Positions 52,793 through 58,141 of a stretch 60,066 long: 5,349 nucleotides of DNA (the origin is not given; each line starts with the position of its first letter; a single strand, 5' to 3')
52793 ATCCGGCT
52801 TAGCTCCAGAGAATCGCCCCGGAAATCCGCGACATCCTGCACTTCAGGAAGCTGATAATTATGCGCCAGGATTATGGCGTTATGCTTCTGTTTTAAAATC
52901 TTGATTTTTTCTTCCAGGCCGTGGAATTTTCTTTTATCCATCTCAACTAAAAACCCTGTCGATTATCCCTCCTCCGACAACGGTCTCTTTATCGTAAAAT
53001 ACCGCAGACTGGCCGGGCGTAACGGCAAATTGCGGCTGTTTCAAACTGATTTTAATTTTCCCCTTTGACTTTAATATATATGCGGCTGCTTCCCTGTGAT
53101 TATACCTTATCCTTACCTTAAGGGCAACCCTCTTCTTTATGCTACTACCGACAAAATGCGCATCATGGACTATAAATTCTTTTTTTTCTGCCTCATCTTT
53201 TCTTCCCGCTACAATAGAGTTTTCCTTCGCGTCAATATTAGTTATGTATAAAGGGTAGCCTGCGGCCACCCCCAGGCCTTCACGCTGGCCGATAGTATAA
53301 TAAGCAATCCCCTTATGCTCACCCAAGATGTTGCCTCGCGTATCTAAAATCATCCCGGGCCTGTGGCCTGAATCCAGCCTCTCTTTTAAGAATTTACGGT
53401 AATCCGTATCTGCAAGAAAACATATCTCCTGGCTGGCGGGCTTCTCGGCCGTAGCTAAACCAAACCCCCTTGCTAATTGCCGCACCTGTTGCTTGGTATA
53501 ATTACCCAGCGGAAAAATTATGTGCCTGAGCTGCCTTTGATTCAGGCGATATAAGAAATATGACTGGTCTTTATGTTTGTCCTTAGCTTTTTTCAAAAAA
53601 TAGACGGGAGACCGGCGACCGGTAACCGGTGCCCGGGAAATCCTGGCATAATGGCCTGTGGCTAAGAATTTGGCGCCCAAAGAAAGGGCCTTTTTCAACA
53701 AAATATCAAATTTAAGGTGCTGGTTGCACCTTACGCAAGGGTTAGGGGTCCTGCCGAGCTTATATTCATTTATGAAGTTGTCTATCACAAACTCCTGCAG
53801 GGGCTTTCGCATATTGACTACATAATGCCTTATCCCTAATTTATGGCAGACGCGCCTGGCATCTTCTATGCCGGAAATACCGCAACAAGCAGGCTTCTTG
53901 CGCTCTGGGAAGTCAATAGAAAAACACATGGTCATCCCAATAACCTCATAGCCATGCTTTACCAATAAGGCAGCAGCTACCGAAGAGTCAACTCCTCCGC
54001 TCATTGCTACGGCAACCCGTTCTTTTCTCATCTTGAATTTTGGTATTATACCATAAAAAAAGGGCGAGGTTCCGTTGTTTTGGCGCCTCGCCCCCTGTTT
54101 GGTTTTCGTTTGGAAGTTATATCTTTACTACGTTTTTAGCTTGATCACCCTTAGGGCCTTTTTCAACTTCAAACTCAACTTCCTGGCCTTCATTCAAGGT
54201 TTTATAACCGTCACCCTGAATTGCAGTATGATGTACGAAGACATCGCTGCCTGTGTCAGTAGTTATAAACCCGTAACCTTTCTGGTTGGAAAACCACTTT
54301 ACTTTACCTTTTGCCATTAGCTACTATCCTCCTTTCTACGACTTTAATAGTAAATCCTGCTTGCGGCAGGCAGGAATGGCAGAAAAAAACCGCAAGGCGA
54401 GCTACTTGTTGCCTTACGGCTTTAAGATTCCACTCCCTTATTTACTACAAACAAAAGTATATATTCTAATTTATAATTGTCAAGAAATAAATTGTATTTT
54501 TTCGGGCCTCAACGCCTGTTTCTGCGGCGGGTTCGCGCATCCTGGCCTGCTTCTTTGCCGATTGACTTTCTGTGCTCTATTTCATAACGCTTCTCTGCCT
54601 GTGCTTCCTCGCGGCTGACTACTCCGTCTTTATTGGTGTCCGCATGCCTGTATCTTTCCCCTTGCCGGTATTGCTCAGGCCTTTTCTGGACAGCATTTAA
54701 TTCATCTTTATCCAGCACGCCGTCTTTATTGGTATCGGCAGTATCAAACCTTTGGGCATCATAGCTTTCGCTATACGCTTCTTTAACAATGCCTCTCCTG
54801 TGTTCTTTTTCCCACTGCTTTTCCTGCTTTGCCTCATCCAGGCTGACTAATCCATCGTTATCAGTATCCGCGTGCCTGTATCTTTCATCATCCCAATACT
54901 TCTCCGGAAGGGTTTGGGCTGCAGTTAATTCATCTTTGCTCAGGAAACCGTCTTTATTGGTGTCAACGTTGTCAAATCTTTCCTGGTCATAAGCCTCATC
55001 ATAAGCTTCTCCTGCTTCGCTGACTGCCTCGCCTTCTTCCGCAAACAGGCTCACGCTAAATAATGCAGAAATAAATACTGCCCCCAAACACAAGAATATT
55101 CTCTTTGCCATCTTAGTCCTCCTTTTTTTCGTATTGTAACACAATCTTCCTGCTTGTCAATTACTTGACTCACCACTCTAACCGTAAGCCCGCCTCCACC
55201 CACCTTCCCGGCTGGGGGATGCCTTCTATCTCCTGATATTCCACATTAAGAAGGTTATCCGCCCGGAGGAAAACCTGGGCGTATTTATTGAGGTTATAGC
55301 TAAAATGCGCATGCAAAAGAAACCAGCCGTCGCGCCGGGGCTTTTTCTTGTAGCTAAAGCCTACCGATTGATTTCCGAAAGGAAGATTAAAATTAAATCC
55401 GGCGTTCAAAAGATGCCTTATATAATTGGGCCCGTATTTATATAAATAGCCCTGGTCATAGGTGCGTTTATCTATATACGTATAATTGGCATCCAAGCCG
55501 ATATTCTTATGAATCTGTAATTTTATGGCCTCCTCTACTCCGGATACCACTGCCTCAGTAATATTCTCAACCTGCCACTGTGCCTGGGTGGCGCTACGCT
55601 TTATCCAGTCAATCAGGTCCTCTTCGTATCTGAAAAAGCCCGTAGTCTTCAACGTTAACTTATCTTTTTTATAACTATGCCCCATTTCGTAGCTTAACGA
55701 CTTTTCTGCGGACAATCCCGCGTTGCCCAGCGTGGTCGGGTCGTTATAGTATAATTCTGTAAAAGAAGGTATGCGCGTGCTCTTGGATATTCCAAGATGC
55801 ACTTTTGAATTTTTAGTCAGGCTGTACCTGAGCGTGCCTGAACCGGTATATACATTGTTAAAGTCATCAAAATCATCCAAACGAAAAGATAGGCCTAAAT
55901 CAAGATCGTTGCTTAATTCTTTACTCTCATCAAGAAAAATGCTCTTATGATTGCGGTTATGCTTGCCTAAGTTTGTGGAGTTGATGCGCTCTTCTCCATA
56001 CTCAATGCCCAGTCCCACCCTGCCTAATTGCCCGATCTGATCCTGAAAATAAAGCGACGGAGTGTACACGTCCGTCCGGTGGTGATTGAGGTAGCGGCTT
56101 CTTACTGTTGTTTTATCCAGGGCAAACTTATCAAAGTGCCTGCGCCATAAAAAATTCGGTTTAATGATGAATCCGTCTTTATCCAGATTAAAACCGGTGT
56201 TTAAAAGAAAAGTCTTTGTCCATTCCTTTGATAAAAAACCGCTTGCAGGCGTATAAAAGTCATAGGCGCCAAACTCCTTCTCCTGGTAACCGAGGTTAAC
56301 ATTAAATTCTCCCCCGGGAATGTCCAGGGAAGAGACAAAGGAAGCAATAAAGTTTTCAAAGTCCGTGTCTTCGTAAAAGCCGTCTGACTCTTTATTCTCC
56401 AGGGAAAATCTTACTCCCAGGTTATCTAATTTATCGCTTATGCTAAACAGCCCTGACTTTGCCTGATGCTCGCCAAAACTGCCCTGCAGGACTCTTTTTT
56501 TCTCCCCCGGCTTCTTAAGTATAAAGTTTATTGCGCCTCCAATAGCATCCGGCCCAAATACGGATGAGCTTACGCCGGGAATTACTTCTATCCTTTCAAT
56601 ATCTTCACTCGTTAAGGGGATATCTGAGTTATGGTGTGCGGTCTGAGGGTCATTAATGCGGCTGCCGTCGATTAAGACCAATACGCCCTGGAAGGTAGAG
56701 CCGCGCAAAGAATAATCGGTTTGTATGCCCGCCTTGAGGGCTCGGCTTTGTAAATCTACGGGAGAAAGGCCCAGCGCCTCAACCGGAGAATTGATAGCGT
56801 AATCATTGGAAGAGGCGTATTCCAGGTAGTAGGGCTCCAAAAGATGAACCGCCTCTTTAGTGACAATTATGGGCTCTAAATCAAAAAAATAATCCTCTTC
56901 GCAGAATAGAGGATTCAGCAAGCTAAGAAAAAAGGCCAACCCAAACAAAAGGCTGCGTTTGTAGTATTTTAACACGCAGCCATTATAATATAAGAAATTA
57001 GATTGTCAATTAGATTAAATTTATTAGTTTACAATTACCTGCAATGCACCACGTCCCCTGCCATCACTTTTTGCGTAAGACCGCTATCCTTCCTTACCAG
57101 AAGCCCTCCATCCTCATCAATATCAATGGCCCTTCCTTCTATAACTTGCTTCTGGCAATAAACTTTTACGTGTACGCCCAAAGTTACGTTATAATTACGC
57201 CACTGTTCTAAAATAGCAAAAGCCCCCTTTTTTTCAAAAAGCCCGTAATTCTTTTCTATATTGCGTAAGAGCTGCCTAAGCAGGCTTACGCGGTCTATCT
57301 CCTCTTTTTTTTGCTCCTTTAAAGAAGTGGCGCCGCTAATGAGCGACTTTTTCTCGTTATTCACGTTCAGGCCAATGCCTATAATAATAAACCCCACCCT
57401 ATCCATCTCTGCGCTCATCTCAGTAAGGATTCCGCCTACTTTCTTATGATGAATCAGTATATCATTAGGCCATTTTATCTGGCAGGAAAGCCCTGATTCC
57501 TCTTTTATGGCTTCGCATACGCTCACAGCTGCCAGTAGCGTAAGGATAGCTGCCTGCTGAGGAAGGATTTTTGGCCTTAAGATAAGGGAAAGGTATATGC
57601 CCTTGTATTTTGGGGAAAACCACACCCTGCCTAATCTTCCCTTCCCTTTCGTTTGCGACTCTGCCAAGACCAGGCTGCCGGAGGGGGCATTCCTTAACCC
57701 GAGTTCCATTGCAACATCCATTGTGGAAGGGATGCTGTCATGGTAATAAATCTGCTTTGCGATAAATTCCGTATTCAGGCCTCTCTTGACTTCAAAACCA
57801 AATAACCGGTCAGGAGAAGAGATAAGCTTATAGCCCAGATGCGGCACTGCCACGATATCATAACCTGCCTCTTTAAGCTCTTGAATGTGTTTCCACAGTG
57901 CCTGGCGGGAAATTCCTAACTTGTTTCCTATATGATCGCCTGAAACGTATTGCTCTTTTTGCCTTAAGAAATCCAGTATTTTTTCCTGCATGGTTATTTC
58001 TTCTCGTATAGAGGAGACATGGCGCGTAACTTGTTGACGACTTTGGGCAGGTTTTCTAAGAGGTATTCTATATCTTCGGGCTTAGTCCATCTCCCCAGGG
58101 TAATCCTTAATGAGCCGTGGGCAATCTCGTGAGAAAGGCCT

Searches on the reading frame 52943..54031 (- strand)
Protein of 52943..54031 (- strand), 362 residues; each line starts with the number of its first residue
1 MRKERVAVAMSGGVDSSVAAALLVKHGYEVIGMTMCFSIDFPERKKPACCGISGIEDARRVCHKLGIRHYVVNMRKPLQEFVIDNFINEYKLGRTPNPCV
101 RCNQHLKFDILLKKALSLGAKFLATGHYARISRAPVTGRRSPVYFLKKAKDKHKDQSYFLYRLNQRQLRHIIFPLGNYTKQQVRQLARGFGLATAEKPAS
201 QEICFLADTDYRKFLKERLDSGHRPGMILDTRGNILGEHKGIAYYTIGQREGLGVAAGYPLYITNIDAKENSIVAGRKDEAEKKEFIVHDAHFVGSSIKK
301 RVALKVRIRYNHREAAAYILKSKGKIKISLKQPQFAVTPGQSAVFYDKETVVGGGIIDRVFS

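Call 58: search_protein_families(library=pfam, proteins=[window:52943-54031:-], max_evalue=0.00001)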
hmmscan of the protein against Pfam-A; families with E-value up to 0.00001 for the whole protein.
window:52943-54031:- (362 aa): 5 families
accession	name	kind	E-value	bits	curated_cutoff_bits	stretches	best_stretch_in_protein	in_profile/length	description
PF03054.22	tRNA_Me_trans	-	1.4e-73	247.4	20.6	1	5-207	2-201/202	tRNA methyl transferase HUP domain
PF20258.4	tRNA_Me_trans_C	-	6.6e-19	68.5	20.6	1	284-357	2-77/77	Aminomethyltransferase beta-barrel domain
PF20259.3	tRNA_Me_trans_M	-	3.1e-17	62.3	27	1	213-276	2-65/66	tRNA methyl transferase PRC-barrel domain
PF02540.23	NAD_synthase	-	1.1e-06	28.4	21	0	4-110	19-116/242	NAD synthase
PF00733.27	Asn_synthase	-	9.1e-06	26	21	0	4-74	18-79/354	Asparagine synthase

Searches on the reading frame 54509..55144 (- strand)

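Call 58: search_protein_families(library=pfam, proteins=[window:54509-55144:-], max_evalue=0.00001)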
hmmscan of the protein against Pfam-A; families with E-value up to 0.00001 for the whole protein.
window:54509-55144:- (211 aa): 6 families
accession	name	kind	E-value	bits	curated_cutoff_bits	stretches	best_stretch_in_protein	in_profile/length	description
PF13202.12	EF-hand_5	-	1.3e-19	69.1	25.9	0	132-152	4-24/25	EF hand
PF00036.39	EF-hand_1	-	6.1e-19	66.5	25.4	0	55-75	4-24/29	EF hand domain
PF13405.12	EF-hand_6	-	2e-15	55.4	25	0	54-75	3-24/30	EF-hand domain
PF13499.12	EF-hand_7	-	1.5e-13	51.3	30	1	54-104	5-61/67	EF-hand domain pair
PF10591.15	SPARC_Ca_bdg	-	7.9e-09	36.3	22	0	110-180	36-109/113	Secreted protein acidic and rich in cysteine Ca binding region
PF13833.12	EF-hand_8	-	3e-07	30.5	28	0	90-104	32-46/54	EF-hand domain pair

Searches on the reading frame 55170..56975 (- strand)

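Call 58: search_protein_families(library=pfam, proteins=[window:55170-56975:-], max_evalue=0.00001)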
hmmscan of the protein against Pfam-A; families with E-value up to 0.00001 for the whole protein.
window:55170-56975:- (601 aa): 2 families
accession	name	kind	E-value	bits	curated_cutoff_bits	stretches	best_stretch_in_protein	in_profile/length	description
PF00593.30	TonB_dep_Rec_b-barrel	-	2.9e-25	90.5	27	1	225-575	29-436/436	TonB dependent receptor-like, beta-barrel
PF07715.20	Plug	-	1.1e-11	45.6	23.9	1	82-148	42-107/107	TonB-dependent Receptor Plug Domain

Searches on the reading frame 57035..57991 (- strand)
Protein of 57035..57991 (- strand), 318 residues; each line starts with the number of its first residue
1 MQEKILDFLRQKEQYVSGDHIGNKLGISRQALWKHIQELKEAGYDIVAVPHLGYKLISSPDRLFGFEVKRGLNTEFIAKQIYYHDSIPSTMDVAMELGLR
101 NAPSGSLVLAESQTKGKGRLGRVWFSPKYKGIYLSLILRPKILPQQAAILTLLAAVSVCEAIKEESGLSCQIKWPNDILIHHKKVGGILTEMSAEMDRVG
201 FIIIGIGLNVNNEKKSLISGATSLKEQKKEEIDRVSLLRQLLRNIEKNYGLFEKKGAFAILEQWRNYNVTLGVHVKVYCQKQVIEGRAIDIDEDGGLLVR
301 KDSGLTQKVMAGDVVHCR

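Call 58: search_protein_families(library=pfam, proteins=[window:57035-57991:-], max_evalue=0.00001)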
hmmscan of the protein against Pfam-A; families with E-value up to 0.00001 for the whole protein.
window:57035-57991:- (318 aa): 4 families
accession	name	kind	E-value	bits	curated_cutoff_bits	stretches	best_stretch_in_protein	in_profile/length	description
PF03099.24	BPL_LplA_LipB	-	1.3e-25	90.3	21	1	85-209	3-133/133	Biotin/lipoate A/B protein ligase family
PF08279.18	HTH_11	-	3.4e-16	59.3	25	1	2-55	2-55/55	HTH domain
PF02237.23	BPL_C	-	8e-11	42.1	21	1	270-316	1-47/48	Biotin protein ligase C terminal domain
PF16917.10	BPL_LplA_LipB_2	-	1.9e-08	34.5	27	1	119-265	29-182/183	Biotin/lipoate A/B protein ligase family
